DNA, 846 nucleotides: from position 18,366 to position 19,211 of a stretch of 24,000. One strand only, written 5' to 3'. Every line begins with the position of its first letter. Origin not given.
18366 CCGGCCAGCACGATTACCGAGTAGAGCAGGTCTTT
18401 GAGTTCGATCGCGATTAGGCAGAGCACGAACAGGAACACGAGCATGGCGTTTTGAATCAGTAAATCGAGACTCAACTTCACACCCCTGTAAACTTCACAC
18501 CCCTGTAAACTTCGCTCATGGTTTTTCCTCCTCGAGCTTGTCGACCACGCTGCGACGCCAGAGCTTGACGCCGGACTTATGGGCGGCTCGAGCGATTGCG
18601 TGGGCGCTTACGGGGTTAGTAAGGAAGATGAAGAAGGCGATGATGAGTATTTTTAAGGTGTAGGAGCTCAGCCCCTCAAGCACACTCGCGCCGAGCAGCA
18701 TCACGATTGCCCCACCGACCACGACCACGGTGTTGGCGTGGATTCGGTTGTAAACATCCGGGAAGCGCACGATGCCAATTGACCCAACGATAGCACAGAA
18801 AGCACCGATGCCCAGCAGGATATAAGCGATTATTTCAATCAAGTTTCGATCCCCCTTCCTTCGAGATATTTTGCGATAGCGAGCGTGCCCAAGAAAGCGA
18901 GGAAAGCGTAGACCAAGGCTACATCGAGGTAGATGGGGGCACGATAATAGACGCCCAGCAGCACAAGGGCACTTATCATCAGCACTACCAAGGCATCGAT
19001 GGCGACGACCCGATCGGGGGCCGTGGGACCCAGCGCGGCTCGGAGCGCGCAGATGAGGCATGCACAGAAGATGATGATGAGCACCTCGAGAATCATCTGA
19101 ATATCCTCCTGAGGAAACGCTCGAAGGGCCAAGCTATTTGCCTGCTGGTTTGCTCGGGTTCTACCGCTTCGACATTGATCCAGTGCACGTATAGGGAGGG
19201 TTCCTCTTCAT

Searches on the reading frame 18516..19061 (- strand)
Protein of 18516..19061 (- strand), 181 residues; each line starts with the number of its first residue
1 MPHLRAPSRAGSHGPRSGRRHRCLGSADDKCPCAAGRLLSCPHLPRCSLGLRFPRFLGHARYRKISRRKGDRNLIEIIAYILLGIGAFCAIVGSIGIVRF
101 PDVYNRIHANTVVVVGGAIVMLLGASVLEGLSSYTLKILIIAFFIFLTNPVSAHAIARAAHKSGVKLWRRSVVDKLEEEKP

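Call 30: search_protein_families(library=pfam, proteins=[window:18516-19061:-], max_evalue=0.001)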
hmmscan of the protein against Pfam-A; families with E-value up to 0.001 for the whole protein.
window:18516-19061:- (181 aa): 1 family
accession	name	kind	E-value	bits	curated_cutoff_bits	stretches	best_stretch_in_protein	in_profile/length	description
PF03334.19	PhaG_MnhG_YufB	-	5.4e-25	87.9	23.4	1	82-161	1-80/80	Na+/H+ antiporter subunit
